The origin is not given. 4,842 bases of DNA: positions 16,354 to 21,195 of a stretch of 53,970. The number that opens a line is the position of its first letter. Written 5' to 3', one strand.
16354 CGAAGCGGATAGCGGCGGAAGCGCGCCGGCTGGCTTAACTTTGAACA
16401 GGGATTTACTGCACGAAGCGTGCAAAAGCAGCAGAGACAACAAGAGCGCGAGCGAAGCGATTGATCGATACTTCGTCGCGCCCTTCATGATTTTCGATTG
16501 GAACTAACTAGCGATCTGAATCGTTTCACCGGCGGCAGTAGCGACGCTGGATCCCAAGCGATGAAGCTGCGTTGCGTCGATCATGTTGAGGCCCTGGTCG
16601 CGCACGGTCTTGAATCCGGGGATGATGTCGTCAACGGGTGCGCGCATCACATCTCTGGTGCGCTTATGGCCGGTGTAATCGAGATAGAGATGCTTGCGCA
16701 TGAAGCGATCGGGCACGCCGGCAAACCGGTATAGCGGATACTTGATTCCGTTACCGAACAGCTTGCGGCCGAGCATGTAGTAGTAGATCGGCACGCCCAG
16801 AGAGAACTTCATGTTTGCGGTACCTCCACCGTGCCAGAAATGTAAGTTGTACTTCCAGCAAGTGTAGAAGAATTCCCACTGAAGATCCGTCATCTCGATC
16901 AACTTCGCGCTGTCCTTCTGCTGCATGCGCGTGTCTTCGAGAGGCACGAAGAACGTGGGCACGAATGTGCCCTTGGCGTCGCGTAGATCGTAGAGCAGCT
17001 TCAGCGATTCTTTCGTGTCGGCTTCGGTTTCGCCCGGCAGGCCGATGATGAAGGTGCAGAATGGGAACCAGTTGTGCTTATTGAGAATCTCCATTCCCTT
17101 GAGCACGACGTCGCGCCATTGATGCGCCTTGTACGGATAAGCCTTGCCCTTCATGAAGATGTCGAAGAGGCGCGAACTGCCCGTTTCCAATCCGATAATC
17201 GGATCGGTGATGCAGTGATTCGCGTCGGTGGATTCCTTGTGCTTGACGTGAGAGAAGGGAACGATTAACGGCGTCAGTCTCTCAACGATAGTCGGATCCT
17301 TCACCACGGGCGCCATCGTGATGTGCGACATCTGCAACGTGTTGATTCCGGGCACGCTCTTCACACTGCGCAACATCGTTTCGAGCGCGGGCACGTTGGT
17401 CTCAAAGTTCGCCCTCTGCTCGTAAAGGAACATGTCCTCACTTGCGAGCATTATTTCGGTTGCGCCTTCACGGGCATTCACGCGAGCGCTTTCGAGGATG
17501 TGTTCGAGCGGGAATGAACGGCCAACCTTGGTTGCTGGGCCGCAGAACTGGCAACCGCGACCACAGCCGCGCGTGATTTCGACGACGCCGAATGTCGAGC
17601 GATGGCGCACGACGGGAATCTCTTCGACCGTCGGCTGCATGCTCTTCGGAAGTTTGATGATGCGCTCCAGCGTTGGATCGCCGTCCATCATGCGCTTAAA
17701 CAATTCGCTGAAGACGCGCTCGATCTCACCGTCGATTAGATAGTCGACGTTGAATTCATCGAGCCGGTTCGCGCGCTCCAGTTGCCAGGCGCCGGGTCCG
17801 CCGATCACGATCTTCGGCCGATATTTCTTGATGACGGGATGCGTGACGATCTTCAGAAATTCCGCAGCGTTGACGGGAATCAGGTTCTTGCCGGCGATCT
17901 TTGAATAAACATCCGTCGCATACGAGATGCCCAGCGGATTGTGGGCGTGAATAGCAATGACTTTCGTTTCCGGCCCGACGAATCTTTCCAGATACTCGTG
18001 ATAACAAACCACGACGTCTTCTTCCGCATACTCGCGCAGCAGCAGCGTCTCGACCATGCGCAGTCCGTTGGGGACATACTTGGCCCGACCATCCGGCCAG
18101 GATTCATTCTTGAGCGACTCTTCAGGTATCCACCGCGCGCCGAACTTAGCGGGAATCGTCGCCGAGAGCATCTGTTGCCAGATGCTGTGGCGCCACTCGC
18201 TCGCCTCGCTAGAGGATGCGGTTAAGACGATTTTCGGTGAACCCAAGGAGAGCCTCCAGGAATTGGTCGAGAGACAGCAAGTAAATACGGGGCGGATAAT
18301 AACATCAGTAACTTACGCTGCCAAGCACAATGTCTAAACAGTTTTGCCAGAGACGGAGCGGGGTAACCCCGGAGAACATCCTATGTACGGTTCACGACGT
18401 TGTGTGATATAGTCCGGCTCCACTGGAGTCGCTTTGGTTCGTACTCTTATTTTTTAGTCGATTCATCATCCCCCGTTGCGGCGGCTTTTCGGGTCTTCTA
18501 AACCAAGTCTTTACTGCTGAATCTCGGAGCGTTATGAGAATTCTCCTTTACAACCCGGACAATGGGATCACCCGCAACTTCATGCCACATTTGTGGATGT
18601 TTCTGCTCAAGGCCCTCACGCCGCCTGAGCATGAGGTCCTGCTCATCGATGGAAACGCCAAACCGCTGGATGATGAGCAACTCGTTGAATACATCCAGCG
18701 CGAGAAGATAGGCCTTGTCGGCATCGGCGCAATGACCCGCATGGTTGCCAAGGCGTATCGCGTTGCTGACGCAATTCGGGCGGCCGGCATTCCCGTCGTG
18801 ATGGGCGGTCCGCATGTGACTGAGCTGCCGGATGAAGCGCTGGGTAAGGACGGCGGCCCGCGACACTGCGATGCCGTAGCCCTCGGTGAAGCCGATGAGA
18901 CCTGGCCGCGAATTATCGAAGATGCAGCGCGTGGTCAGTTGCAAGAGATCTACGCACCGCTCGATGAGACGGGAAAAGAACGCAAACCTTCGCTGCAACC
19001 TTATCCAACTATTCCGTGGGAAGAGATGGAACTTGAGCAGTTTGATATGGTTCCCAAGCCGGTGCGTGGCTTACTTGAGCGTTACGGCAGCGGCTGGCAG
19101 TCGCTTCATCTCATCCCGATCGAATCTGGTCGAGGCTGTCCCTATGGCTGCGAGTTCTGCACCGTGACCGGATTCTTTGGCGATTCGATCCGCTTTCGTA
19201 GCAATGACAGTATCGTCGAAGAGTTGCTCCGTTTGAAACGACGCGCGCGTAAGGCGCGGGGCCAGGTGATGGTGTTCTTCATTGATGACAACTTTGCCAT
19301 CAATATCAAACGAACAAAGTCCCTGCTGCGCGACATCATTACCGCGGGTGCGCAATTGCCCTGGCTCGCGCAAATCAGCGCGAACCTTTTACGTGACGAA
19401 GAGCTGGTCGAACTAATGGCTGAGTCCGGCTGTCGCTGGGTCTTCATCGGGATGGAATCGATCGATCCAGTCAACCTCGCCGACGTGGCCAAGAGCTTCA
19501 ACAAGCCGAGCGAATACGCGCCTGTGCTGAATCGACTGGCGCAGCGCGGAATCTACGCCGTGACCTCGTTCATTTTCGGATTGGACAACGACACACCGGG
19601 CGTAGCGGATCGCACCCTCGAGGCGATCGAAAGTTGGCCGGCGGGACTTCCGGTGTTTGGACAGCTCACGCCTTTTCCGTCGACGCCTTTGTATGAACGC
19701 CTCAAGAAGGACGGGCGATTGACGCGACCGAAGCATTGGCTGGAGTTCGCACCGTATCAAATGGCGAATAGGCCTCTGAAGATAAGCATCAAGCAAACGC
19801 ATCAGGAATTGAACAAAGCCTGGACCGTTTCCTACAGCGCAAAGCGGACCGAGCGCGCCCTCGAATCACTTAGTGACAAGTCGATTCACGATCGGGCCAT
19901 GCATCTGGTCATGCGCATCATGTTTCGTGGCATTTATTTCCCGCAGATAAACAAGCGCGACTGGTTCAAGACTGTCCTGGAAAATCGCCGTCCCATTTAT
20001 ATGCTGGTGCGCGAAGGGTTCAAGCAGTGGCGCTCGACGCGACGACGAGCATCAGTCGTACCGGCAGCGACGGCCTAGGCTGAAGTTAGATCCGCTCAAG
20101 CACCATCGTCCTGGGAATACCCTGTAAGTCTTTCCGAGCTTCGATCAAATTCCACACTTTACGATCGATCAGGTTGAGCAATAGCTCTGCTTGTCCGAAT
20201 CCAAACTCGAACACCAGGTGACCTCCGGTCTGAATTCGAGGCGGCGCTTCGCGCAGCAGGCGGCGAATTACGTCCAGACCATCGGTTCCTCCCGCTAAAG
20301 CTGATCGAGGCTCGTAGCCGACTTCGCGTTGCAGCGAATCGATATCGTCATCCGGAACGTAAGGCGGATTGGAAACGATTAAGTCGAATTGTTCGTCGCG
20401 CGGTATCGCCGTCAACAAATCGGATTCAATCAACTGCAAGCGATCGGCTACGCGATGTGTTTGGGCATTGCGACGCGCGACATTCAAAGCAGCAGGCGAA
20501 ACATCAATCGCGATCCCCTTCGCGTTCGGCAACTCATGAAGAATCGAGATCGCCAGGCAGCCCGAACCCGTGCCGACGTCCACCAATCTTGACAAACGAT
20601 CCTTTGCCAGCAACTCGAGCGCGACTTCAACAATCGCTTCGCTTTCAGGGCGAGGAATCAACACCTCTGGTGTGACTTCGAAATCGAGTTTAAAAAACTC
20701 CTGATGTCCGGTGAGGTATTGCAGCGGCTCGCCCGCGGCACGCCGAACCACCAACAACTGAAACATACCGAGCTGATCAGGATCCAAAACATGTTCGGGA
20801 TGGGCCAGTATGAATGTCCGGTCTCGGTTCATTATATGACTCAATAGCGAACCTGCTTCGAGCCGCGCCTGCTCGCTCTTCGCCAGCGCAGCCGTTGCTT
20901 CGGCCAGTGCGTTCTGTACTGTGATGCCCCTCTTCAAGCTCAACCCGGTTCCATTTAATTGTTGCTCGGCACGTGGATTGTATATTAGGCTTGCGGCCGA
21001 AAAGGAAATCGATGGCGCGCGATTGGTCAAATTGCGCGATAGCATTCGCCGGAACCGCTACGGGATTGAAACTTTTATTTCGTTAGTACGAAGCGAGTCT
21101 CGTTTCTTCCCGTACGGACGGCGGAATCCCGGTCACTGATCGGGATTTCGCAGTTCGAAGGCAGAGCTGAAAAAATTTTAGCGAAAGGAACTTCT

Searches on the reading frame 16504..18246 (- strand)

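Call 42: search_protein_families(library=pfam, proteins=[window:16504-18246:-], max_evalue=0.00001)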
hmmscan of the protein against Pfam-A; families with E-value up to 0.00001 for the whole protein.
window:16504-18246:- (580 aa): 1 family
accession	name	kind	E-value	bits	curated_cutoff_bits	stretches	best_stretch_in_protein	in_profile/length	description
PF04055.27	Radical_SAM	-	4e-12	47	29.5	0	222-276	1-60/166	Radical SAM superfamily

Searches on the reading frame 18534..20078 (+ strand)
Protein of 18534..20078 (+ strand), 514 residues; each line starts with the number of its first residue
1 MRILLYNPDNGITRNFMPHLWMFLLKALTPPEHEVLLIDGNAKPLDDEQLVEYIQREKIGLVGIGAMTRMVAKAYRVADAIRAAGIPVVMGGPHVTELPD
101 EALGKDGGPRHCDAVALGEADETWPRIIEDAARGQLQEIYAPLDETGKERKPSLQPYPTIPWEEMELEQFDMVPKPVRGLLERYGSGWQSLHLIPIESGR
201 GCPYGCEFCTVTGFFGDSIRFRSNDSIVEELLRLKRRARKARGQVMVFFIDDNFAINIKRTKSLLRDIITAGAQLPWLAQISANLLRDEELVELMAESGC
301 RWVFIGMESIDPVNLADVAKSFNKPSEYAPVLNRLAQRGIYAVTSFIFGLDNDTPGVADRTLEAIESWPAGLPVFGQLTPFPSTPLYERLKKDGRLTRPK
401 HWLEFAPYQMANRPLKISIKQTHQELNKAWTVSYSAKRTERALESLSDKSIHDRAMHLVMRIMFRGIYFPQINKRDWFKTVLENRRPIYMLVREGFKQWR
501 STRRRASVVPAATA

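Call 42: search_protein_families(library=pfam, proteins=[window:18534-20078:+], max_evalue=0.00001)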
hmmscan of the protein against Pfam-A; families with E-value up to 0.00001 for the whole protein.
window:18534-20078:+ (514 aa): 2 families
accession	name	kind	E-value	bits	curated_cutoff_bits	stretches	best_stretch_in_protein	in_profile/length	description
PF04055.27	Radical_SAM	-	2.2e-17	64.2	29.5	1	196-361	1-162/166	Radical SAM superfamily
PF02310.24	B12-binding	-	1.3e-15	57.8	32.1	1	16-126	11-119/121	B12 binding domain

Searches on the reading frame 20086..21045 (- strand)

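Call 42: search_protein_families(library=pfam, proteins=[window:20086-21045:-], max_evalue=0.00001)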
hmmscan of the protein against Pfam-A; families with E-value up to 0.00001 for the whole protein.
window:20086-21045:- (319 aa): 11 families
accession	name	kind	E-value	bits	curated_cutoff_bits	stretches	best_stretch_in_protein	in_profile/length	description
PF17827.6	PrmC_N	-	7.8e-19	68.4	23.4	1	46-113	2-71/71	PrmC N-terminal domain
PF05175.20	MTS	-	4e-17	62.8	23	1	143-234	24-113/170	Methyltransferase small domain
PF13649.12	Methyltransf_25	-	1.6e-12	48.4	27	1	155-241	2-88/97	Methyltransferase domain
PF06325.19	PrmA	-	1.2e-11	45.1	22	1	145-226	157-233/296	Ribosomal protein L11 methyltransferase (PrmA)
PF13847.12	Methyltransf_31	-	2.2e-11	44.1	27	1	152-226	5-81/145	Methyltransferase domain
PF08242.18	Methyltransf_12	-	5.8e-09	37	30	1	155-226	1-72/98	Methyltransferase domain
PF12847.13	Methyltransf_18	-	6.4e-07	29.9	27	1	152-224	16-87/151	Methyltransferase domain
PF08241.18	Methyltransf_11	-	1.4e-06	29.3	21.2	1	155-226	1-67/95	Methyltransferase domain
PF04816.18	TrmK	-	1.7e-06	28.2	27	1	154-224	1-71/205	tRNA (adenine(22)-N(1))-methyltransferase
PF00891.24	Methyltransf_2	-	3.4e-06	27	22.3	1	135-217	47-128/210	O-methyltransferase domain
PF01170.24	UPF0020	-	3.8e-06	27.2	22.3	1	174-229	76-131/197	RMKL-like, methyltransferase domain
